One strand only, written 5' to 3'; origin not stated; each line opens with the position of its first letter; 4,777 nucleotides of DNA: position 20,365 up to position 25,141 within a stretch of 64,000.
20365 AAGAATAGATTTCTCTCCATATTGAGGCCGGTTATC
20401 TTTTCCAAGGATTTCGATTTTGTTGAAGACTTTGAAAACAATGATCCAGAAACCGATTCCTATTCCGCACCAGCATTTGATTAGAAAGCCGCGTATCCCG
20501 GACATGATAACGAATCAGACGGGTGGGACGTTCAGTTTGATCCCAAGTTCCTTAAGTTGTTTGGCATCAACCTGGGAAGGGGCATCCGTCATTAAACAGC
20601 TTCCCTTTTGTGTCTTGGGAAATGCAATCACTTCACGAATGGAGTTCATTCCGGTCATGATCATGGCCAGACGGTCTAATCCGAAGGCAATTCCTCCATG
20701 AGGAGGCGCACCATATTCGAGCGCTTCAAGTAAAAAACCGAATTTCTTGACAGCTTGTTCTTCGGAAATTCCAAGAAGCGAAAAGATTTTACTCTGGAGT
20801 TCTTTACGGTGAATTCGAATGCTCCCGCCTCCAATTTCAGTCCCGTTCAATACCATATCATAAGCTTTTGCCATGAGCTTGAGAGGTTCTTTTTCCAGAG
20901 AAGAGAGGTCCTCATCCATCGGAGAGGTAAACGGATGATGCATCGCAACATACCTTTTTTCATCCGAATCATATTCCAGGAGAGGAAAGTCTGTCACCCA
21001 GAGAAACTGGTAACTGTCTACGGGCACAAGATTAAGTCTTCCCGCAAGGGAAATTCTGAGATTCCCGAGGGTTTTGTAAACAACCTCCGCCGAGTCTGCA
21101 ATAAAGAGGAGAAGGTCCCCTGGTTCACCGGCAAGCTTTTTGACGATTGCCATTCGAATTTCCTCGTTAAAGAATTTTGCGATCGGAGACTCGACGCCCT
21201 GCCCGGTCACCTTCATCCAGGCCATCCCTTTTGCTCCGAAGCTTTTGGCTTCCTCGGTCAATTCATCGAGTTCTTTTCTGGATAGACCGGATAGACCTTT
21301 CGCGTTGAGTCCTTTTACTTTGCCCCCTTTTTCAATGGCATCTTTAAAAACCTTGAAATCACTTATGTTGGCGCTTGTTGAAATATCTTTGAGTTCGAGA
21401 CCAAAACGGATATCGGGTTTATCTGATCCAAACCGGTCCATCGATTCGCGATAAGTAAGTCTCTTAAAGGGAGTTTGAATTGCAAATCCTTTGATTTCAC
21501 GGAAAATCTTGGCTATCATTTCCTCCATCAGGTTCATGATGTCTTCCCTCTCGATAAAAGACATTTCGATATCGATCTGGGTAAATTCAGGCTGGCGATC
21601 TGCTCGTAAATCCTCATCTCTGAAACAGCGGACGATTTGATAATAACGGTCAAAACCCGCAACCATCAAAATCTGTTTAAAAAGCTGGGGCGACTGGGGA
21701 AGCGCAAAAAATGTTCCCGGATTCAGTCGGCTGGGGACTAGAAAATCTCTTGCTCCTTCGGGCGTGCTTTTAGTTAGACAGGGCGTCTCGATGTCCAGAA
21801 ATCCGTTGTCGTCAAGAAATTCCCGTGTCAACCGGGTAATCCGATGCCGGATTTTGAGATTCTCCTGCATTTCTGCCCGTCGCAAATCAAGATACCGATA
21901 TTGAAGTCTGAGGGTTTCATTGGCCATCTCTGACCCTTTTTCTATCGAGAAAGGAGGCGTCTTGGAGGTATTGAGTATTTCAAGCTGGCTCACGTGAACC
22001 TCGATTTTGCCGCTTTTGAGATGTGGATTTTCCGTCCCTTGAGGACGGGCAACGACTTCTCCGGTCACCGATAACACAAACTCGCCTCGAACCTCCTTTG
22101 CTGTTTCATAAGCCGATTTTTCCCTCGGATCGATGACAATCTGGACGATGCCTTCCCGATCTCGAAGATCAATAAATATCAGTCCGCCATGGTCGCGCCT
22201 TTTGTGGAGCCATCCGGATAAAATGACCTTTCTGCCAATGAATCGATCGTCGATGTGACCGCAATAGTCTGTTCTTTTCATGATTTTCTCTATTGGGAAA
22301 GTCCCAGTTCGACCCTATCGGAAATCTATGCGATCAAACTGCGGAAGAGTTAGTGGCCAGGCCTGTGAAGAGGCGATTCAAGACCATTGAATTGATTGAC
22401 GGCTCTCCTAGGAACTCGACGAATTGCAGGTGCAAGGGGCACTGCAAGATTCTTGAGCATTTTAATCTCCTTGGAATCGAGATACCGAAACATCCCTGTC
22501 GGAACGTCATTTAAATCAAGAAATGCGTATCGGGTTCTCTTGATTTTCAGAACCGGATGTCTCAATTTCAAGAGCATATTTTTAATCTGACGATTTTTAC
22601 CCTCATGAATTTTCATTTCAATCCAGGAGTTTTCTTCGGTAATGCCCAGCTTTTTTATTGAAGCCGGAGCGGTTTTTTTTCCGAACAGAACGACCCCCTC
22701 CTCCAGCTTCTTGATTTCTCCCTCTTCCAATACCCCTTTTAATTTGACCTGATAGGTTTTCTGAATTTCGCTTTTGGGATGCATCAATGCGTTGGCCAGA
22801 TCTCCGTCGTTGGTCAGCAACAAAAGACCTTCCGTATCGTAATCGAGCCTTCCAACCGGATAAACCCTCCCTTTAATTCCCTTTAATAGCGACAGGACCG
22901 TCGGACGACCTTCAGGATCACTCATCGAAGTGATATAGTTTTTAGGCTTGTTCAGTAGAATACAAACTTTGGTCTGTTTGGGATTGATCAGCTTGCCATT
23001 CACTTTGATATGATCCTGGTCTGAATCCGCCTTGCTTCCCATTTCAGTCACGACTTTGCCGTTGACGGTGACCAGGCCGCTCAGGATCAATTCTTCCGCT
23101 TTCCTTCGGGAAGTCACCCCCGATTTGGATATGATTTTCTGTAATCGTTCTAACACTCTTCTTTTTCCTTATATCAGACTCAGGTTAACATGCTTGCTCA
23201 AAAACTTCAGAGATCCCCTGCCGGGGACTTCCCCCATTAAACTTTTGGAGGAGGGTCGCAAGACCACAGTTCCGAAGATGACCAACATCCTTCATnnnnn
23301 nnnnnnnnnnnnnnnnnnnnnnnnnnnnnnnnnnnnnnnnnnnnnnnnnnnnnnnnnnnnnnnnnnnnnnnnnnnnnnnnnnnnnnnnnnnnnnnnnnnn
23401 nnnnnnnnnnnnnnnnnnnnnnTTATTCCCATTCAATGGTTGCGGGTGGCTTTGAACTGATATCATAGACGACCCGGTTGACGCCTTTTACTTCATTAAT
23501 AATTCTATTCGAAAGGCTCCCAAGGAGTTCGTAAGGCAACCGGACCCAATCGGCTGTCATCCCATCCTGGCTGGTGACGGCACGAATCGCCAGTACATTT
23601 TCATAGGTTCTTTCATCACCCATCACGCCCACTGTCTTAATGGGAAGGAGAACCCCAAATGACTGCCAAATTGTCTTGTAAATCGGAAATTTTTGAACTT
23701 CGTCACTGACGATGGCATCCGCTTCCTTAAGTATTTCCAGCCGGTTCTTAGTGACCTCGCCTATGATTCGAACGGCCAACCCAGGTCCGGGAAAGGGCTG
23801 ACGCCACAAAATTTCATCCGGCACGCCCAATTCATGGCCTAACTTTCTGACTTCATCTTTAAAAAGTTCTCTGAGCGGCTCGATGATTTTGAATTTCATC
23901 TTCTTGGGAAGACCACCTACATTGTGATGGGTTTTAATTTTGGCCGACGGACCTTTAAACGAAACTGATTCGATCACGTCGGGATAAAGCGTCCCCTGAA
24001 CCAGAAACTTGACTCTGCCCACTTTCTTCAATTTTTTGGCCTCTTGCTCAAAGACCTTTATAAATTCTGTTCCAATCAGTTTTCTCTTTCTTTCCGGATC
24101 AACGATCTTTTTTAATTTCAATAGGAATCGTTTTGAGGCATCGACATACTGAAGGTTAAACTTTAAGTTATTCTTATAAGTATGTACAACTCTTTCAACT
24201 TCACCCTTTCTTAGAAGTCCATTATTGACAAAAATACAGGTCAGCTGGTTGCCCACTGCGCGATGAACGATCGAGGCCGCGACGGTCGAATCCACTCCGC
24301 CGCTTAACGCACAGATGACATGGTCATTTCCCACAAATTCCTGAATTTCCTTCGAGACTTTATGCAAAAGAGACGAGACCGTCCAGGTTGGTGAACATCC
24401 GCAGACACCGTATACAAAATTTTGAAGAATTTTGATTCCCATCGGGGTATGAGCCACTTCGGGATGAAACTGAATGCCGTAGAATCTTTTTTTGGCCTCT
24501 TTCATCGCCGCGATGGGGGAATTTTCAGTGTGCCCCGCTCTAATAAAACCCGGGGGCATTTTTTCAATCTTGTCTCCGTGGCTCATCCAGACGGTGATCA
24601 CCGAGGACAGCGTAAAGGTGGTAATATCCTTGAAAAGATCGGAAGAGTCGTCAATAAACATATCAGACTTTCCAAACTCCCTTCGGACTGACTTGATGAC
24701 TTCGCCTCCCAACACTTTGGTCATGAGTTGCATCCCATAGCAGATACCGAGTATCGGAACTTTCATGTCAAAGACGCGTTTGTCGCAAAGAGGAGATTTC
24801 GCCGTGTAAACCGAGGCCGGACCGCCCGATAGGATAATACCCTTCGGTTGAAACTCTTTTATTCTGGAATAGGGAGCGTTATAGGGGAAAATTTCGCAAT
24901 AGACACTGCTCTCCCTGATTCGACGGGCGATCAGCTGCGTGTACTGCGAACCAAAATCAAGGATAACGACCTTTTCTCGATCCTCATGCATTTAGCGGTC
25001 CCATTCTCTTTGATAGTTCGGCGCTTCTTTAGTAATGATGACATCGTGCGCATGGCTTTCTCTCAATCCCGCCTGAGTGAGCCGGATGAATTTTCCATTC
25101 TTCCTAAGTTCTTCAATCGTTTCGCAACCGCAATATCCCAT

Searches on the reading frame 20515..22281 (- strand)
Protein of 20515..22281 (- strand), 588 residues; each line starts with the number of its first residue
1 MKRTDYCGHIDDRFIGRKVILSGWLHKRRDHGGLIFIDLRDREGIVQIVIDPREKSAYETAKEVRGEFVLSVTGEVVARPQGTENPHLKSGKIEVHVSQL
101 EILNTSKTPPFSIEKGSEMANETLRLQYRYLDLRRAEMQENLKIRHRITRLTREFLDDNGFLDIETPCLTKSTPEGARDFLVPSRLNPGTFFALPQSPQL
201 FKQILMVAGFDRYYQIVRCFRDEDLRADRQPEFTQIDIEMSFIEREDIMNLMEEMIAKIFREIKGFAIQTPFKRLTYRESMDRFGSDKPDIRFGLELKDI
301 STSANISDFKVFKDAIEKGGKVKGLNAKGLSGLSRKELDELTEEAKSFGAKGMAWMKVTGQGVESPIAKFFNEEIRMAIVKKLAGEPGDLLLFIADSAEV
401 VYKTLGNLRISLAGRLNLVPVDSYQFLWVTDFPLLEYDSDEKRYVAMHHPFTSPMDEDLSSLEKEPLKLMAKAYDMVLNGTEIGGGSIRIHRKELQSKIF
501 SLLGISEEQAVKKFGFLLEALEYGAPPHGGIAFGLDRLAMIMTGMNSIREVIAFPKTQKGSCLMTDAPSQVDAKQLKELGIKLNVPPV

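Call 114: search_protein_families(library=pfam, proteins=[window:20515-22281:-], max_evalue=0.000001)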
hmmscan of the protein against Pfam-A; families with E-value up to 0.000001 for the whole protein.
window:20515-22281:- (588 aa): 3 families
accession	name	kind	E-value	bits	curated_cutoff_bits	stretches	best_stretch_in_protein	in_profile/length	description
PF00152.25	tRNA-synt_2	-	1.1e-129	432.4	25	1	121-558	1-308/308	tRNA synthetases class II (D, K and N)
PF02938.19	GAD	-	5.8e-28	97.4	23.4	1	312-405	1-95/95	GAD domain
PF01336.31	tRNA_anti-codon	-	1.7e-17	63.6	27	1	19-103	1-75/75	OB-fold nucleic acid binding domain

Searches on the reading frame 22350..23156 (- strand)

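Call 114: search_protein_families(library=pfam, proteins=[window:22350-23156:-], max_evalue=0.000001)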
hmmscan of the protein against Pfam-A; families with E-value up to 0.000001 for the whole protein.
window:22350-23156:- (268 aa): 2 families
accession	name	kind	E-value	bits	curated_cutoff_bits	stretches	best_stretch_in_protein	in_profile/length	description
PF00849.27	PseudoU_synth_2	-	9.8e-25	88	26.8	1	66-195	3-150/152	RNA pseudouridylate synthase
PF01479.30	S4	-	9.2e-13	48.2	22.8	1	3-38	1-37/48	S4 domain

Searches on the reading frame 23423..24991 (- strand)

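Call 114: search_protein_families(library=pfam, proteins=[window:23423-24991:-], max_evalue=0.000001)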
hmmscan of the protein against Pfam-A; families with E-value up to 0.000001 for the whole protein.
window:23423-24991:- (522 aa): 4 families
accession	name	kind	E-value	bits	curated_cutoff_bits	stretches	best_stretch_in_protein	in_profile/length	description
PF00117.34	GATase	-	3.2e-48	164.3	22.8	1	9-194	1-188/190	Glutamine amidotransferase class-I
PF00958.27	GMP_synt_C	-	4.3e-44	148.9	27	1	430-521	1-92/92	GMP synthase C terminal domain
PF07722.19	Peptidase_C26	-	1.3e-10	41.9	20.5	1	72-178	100-219/219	Peptidase C26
PF02540.23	NAD_synthase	-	3.9e-09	36.4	21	0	210-249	7-45/242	NAD synthase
